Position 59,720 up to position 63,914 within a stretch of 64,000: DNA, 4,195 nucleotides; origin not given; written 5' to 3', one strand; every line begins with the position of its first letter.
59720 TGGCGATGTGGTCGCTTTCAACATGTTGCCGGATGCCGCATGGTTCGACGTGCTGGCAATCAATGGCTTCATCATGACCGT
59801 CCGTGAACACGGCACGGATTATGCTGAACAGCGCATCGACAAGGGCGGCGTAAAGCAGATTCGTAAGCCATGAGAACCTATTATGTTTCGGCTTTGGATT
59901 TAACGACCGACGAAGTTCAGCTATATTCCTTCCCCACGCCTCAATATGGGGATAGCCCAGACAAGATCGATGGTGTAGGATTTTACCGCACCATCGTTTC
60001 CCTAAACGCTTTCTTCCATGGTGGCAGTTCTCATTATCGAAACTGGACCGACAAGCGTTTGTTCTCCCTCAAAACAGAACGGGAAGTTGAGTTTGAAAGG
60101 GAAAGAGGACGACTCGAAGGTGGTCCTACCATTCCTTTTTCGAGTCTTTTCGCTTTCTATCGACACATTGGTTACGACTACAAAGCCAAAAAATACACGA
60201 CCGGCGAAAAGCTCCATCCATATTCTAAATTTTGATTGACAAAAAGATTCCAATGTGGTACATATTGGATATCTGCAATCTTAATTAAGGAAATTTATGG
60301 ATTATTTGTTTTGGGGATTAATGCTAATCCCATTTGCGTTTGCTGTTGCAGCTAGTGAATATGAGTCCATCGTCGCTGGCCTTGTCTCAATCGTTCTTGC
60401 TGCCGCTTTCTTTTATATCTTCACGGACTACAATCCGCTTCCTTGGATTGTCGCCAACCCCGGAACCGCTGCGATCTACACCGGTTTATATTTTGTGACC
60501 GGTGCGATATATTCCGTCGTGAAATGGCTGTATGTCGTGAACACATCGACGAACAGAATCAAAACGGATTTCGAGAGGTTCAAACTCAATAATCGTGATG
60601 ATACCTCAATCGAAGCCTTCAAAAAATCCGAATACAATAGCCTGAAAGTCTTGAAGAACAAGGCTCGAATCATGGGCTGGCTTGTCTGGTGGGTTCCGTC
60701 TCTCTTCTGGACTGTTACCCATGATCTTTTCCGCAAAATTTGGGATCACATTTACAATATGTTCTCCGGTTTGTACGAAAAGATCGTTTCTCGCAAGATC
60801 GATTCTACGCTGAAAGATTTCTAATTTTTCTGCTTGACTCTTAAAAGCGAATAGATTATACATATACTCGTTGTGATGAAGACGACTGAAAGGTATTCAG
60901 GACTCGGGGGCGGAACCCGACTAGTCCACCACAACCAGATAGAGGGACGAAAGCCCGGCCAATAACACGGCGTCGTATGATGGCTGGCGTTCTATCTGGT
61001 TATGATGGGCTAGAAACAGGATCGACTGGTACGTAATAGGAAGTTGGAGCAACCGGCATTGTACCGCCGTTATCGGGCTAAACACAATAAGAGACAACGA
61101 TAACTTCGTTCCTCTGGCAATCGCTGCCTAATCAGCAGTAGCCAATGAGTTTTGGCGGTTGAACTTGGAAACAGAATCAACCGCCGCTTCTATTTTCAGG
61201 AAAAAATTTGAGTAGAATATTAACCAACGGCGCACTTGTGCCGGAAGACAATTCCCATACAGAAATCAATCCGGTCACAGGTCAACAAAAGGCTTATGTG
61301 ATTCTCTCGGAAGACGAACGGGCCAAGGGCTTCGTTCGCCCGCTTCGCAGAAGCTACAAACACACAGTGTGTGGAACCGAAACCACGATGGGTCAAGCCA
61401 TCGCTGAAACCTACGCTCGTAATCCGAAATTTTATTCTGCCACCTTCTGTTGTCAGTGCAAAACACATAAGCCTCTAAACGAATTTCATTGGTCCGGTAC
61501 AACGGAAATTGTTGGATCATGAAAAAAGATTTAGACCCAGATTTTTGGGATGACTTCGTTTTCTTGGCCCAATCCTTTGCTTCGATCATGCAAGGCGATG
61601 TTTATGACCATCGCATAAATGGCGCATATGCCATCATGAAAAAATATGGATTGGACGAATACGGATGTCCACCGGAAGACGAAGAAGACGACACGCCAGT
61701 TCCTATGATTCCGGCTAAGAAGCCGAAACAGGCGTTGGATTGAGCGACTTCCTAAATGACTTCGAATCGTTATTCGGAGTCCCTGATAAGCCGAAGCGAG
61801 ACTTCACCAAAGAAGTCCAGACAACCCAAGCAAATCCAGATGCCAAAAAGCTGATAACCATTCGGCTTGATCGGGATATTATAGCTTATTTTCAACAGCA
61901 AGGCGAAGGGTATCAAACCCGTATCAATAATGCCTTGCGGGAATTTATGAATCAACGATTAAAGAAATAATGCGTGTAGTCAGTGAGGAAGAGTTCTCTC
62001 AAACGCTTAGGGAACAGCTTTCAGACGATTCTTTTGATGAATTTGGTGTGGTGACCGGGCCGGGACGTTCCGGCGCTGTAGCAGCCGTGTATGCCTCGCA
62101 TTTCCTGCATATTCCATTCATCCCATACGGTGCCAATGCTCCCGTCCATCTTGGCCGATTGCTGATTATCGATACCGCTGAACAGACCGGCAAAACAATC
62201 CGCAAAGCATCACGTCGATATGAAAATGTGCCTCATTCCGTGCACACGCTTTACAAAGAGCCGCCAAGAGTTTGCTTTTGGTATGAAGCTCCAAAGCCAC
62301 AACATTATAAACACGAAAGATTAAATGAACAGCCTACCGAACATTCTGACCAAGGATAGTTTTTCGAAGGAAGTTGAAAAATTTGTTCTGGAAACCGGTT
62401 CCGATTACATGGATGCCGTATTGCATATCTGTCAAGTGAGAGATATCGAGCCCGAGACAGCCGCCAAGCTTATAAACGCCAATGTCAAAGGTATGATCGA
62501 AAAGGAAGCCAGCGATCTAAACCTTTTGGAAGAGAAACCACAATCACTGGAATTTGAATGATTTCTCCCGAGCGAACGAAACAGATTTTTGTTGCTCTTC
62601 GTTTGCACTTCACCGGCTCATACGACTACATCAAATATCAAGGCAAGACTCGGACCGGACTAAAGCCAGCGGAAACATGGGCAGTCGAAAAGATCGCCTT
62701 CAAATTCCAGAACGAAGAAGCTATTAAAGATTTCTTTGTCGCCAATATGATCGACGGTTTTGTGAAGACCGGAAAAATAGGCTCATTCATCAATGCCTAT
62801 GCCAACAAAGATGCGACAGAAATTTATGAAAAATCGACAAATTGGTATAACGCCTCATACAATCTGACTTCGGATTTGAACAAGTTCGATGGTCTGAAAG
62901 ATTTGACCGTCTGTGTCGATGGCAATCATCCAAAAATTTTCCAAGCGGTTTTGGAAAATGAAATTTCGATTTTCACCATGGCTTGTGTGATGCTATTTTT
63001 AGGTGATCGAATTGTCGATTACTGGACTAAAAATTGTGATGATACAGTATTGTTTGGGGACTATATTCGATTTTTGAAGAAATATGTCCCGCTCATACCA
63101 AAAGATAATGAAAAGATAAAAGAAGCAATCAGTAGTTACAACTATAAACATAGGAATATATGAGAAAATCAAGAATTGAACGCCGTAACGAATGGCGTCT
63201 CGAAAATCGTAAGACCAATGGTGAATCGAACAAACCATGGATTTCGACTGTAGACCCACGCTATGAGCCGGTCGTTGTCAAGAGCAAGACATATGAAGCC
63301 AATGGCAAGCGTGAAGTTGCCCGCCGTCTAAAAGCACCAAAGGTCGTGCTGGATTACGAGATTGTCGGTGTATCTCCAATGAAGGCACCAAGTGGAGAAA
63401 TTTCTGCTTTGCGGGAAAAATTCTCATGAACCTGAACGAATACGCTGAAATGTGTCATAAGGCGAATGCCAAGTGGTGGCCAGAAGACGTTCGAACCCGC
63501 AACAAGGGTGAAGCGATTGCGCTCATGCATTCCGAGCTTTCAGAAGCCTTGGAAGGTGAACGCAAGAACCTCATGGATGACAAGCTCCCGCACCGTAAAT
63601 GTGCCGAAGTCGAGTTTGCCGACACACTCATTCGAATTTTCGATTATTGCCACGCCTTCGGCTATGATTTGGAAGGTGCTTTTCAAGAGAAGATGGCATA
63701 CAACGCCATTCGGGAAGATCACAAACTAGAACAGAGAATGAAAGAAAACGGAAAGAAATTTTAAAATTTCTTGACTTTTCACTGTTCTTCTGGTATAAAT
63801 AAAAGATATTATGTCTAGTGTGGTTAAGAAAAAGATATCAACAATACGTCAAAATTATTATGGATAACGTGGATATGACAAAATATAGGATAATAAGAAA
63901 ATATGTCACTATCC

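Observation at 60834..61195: Phage-encoded circularly permuted two-piece tmRNA with its own tag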

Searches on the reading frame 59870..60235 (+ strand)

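Call 12: search_protein_families(library=pfam, proteins=[window:59870-60235:+], max_evalue=0.01)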
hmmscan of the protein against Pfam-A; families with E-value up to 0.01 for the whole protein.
window:59870-60235:+ (121 aa): 0 families

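Call 39: search_protein_families(library=phrogs, proteins=[window:59870-60235:+], max_evalue=0.001)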
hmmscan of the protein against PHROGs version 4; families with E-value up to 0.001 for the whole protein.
window:59870-60235:+ (121 aa): 1 family
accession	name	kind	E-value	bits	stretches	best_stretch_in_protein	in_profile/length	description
phrog_9342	-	unknown function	3.7e-11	44.5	1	11-114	16-127/137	-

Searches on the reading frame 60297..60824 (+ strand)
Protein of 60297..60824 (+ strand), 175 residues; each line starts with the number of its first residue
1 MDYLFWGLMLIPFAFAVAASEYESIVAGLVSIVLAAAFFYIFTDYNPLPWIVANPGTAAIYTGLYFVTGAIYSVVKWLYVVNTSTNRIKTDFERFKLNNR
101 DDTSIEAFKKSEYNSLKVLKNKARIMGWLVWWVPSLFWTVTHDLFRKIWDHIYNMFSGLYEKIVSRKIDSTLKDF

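Call 12: search_protein_families(library=pfam, proteins=[window:60297-60824:+], max_evalue=0.01)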
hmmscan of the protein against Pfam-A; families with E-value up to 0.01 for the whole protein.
window:60297-60824:+ (175 aa): 0 families

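Call 39: search_protein_families(library=phrogs, proteins=[window:60297-60824:+], max_evalue=0.001)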
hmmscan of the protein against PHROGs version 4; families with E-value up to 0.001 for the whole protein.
window:60297-60824:+ (175 aa): 0 families

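Call 47: search_protein_families(library=pfam, proteins=[window:60297-60824:+], max_evalue=10)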
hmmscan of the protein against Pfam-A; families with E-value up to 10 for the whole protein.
window:60297-60824:+ (175 aa): 4 families
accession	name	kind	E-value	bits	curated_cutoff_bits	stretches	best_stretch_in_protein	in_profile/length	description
PF01899.21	MNHE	-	0.017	15.4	27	1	19-106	13-93/145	Na+/H+ ion antiporter subunit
PF12227.13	DUF3603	-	0.055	13.2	23.7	1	115-155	138-178/214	Protein of unknown function (DUF3603)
PF23254.1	KH_PARP14_8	-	0.15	12.4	27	1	100-125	6-31/66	PARP14-like, eighth type I KH domain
PF24709.1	DUF7670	-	2.7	8.8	29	1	7-78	48-111/118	Domain of unknown function (DUF7670)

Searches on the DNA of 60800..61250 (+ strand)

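Call 4: search_dna_similar(query=window:60800-61250:+, collection=phages, mode=distant, max_rows=40)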
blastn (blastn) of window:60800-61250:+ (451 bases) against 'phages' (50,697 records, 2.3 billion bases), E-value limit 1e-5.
No match.

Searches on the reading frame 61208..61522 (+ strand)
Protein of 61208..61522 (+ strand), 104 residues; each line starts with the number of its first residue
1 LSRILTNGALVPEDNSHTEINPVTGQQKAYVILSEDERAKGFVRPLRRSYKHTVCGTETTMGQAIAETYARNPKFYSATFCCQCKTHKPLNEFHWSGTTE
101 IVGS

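Call 12: search_protein_families(library=pfam, proteins=[window:61208-61522:+], max_evalue=0.01)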
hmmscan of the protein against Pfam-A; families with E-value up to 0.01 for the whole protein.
window:61208-61522:+ (104 aa): 0 families

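Call 39: search_protein_families(library=phrogs, proteins=[window:61208-61522:+], max_evalue=0.001)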
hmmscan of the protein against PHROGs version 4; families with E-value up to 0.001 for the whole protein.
window:61208-61522:+ (104 aa): 0 families

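Call 47: search_protein_families(library=pfam, proteins=[window:61208-61522:+], max_evalue=10)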
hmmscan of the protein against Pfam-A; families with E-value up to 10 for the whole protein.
window:61208-61522:+ (104 aa): 2 families
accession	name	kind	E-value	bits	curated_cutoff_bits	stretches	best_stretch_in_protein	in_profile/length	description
PF06975.16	DUF1299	-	0.079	13.5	25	1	17-37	1-20/47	Protein of unknown function (DUF1299)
PF09500.16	YiiD_C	-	0.23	11.8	27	1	7-54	73-120/144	Putative thioesterase (yiiD_Cterm)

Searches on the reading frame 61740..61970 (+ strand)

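Call 12: search_protein_families(library=pfam, proteins=[window:61740-61970:+], max_evalue=0.01)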
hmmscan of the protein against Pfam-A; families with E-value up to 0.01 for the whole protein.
window:61740-61970:+ (76 aa): 1 family
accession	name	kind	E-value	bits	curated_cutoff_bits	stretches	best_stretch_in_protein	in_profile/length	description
PF14384.12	BrnA_antitoxin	-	5e-17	62.5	26.1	1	25-70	23-68/68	BrnA antitoxin of type II toxin-antitoxin system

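Call 39: search_protein_families(library=phrogs, proteins=[window:61740-61970:+], max_evalue=0.001)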
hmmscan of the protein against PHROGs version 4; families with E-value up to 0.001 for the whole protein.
window:61740-61970:+ (76 aa): 3 families
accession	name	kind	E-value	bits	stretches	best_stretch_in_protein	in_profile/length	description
phrog_4692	-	moron, auxiliary metabolic gene and host takeover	1.2e-13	52.6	1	31-72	52-93/96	antitoxin from a toxin-antitoxin system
phrog_30665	-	unknown function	8.5e-09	36.8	1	33-72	59-98/101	-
phrog_30189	-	unknown function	3.7e-05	24.8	1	9-72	17-85/125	-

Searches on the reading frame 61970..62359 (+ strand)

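Call 12: search_protein_families(library=pfam, proteins=[window:61970-62359:+], max_evalue=0.01)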
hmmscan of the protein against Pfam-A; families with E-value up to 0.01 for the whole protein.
window:61970-62359:+ (129 aa): 0 families

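Call 39: search_protein_families(library=phrogs, proteins=[window:61970-62359:+], max_evalue=0.001)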
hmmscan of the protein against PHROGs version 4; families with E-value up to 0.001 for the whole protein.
window:61970-62359:+ (129 aa): 0 families

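Call 47: search_protein_families(library=pfam, proteins=[window:61970-62359:+], max_evalue=10)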
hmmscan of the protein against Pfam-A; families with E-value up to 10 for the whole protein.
window:61970-62359:+ (129 aa): 1 family
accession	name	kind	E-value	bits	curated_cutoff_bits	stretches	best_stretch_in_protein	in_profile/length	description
PF03853.21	YjeF_N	-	0.21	12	24.9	1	8-94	11-87/169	YjeF-related protein N-terminus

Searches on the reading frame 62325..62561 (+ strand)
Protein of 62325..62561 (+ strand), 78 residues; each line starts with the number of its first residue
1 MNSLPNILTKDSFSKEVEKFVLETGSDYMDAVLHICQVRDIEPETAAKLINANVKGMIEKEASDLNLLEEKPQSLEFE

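Call 39: search_protein_families(library=phrogs, proteins=[window:62325-62561:+], max_evalue=0.001)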
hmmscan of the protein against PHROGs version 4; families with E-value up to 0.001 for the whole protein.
window:62325-62561:+ (78 aa): 1 family
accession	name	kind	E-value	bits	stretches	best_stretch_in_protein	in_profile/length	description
phrog_254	-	transcription regulation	4.6e-18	66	1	5-71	7-74/84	late promoter transcriptional regulator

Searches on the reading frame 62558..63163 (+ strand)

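Call 12: search_protein_families(library=pfam, proteins=[window:62558-63163:+], max_evalue=0.01)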
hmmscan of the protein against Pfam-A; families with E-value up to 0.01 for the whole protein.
window:62558-63163:+ (201 aa): 0 families

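Call 39: search_protein_families(library=phrogs, proteins=[window:62558-63163:+], max_evalue=0.001)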
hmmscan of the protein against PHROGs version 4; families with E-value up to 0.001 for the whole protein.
window:62558-63163:+ (201 aa): 1 family
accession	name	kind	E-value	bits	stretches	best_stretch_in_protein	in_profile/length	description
phrog_269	-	DNA, RNA and nucleotide metabolism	3e-20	73.8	1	9-194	15-205/211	DNA helicase loader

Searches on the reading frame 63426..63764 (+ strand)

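Call 12: search_protein_families(library=pfam, proteins=[window:63426-63764:+], max_evalue=0.01)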
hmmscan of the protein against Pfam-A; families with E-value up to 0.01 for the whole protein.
window:63426-63764:+ (112 aa): 0 families

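Call 39: search_protein_families(library=phrogs, proteins=[window:63426-63764:+], max_evalue=0.001)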
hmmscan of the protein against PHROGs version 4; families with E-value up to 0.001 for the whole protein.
window:63426-63764:+ (112 aa): 4 families
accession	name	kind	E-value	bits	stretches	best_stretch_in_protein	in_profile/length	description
phrog_5658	-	other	2.7e-48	166.3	1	1-112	302-421/421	pyrophosphatase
phrog_6945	-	unknown function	2.3e-24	87.3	1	25-111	183-269/270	-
phrog_3301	-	other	1.3e-21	78.2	1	2-111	49-167/169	pyrophosphatase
phrog_9236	-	other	1.3e-12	48.9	2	57-103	144-190/191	pyrophosphatase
